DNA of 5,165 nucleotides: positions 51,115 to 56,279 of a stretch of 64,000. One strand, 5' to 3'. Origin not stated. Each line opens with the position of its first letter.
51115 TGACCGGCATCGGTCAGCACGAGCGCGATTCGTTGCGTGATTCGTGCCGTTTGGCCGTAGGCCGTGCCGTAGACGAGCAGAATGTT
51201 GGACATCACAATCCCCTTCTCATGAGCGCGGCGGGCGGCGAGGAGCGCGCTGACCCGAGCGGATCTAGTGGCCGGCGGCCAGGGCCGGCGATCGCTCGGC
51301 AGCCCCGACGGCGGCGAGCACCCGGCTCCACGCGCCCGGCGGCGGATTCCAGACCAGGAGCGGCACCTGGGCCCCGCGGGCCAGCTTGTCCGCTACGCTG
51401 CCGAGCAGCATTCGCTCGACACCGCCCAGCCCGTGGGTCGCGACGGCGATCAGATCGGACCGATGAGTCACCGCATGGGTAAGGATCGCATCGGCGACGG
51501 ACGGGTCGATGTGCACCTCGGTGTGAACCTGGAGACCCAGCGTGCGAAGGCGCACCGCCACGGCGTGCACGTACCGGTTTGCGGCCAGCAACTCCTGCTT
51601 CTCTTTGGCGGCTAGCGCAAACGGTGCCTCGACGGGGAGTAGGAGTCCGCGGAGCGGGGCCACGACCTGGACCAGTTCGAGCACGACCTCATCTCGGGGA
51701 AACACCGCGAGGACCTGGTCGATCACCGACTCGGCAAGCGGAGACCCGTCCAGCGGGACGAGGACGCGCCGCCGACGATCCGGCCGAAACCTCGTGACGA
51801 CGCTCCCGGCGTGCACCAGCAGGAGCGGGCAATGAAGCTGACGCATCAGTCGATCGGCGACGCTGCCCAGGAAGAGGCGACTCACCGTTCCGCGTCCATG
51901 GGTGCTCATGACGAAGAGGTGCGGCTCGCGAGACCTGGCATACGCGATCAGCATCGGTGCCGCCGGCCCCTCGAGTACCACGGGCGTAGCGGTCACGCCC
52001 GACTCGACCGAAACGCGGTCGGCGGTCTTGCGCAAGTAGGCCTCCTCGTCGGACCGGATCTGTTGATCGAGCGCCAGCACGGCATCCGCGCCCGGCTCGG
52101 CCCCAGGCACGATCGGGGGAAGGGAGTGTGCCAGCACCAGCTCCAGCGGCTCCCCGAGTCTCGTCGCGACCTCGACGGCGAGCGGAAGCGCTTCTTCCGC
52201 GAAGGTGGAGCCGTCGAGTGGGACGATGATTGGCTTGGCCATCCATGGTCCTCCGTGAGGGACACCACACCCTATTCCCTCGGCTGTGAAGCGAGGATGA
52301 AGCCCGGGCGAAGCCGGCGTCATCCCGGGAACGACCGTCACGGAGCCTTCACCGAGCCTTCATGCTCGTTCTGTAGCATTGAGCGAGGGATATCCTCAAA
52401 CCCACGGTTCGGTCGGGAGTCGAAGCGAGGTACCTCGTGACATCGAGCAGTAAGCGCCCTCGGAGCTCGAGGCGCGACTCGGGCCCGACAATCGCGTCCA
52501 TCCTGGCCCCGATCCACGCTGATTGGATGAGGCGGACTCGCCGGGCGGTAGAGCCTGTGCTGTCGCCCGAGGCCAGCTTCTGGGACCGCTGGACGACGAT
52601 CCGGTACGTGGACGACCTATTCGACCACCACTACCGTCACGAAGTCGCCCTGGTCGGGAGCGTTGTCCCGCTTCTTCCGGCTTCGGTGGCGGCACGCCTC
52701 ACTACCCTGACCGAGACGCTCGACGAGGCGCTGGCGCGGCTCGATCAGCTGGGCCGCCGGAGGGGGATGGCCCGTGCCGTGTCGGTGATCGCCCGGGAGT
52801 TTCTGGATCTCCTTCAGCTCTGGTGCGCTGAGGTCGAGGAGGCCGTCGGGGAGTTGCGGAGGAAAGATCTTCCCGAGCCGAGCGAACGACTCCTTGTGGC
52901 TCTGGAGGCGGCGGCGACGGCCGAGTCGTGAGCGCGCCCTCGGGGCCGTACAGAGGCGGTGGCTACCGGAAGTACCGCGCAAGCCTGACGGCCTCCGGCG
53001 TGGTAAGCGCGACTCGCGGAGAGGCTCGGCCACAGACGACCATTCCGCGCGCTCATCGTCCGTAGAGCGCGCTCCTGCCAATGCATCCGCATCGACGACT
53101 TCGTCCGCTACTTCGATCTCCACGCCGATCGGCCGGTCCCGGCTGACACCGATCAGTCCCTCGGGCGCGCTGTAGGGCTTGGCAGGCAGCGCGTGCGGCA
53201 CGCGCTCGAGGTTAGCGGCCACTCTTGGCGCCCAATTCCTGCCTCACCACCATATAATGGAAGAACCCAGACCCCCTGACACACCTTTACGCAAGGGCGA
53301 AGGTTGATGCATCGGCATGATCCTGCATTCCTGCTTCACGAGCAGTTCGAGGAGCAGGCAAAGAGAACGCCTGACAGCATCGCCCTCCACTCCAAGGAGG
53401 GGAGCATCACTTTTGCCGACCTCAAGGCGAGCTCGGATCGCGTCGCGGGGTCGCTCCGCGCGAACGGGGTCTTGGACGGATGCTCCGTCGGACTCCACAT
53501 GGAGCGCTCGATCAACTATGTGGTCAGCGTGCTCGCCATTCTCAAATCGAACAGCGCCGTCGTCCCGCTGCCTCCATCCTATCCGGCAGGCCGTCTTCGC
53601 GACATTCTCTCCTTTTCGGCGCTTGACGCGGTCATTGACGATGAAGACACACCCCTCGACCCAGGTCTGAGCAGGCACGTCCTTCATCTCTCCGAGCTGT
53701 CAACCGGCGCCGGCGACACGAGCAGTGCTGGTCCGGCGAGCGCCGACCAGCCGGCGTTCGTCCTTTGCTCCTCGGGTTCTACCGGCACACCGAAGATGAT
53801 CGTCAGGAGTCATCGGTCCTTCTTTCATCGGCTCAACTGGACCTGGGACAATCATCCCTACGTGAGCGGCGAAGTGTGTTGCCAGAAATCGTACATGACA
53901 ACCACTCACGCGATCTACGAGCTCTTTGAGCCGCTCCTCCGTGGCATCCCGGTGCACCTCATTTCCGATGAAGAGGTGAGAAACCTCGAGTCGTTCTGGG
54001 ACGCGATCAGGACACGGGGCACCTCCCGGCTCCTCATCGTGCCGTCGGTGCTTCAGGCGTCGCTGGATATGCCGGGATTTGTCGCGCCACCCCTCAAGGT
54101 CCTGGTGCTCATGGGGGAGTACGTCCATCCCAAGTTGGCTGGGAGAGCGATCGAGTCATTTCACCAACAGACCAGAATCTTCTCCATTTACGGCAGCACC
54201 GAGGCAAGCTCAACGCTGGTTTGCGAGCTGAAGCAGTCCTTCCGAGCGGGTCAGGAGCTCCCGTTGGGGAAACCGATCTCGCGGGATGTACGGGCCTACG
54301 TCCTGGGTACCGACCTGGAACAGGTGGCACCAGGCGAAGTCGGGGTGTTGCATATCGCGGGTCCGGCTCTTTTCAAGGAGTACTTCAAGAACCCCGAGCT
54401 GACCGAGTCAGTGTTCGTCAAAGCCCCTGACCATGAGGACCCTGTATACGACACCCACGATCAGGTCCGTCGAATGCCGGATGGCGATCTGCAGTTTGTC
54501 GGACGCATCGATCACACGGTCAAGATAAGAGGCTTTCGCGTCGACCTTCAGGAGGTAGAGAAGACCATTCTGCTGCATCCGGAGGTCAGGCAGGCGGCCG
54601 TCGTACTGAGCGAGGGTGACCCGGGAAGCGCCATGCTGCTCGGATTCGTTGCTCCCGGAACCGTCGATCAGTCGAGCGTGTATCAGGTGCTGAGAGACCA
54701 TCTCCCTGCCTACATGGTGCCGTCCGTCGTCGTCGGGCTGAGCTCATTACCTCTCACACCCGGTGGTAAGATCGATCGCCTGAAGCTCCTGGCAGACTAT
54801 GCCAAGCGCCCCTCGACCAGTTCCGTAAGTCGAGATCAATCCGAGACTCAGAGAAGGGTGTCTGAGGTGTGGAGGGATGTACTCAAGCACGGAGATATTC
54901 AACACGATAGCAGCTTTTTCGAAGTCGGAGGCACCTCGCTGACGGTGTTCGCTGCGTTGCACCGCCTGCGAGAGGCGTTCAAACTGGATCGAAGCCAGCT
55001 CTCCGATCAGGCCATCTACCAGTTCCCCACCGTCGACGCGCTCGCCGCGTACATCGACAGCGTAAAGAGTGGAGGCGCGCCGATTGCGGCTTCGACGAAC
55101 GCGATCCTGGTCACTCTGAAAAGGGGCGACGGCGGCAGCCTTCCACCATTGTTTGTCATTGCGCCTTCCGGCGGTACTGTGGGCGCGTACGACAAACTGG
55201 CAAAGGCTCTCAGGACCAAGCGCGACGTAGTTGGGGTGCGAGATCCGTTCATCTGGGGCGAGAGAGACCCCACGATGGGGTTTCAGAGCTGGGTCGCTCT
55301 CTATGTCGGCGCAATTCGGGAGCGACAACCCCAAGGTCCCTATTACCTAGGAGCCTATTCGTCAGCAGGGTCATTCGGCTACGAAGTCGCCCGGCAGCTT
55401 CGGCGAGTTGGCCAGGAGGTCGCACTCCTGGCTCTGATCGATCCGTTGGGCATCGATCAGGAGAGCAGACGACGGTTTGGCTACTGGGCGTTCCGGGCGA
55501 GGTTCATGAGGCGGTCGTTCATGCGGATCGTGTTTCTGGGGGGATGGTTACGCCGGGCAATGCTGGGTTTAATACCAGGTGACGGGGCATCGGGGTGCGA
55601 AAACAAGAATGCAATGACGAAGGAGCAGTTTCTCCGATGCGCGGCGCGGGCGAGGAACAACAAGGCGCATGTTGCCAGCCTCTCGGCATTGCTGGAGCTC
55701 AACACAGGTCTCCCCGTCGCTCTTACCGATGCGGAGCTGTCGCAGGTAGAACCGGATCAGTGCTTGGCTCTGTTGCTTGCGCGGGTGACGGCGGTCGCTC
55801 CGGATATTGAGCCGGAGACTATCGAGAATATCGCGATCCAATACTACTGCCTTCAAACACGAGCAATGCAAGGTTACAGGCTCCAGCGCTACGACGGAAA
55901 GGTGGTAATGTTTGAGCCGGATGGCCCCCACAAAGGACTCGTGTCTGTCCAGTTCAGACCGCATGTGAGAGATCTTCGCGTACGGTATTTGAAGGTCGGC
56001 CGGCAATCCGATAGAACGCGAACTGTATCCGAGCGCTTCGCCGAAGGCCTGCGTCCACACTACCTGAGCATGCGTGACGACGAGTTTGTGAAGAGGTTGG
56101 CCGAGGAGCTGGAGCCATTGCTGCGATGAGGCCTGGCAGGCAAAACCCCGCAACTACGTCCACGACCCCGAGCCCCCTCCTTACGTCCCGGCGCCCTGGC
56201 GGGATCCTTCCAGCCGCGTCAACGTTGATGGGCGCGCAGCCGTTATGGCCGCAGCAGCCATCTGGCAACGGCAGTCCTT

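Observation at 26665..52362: CTTCA pentamers phased at exactly 11 bp upstream of most stress transcription units - candidate operator of an unidentified regulator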

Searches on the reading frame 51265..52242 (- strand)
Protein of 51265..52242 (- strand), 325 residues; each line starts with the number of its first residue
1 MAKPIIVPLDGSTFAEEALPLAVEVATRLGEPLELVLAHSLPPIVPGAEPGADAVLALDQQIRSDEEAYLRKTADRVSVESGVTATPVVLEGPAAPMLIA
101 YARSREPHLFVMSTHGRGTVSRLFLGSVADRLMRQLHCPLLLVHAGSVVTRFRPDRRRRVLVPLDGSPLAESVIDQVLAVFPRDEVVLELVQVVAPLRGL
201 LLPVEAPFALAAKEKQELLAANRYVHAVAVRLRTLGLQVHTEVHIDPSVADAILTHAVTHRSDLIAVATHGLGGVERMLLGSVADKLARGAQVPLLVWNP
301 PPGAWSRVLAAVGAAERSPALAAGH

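Call 9: search_protein_families(library=pfam, proteins=[window:51265-52242:-])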
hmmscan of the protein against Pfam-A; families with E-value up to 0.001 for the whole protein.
window:51265-52242:- (325 aa): 1 family
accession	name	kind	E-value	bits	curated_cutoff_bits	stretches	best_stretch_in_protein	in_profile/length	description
PF00582.32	Usp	-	2.1e-45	155.2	24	2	1-144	1-141/141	Universal stress protein family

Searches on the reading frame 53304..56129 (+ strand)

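Call 12: search_protein_families(library=pfam, proteins=[window:53304-56129:+])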
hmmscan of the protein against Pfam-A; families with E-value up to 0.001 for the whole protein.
window:53304-56129:+ (941 aa): 4 families
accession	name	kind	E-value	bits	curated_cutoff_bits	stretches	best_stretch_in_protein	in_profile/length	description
PF00501.34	AMP-binding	-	5.7e-56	190.4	29.9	1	15-361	1-384/384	AMP-binding enzyme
PF00975.26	Thioesterase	-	2.4e-14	54.6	26.4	1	615-714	2-105/226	Thioesterase domain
PF00550.31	PP-binding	-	1e-09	38.9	20.8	1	518-584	2-67/67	Phosphopantetheine attachment site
PF13193.12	AMP-binding_C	-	1.3e-09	39.3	24.5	1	417-489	1-76/76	AMP-binding enzyme C-terminal domain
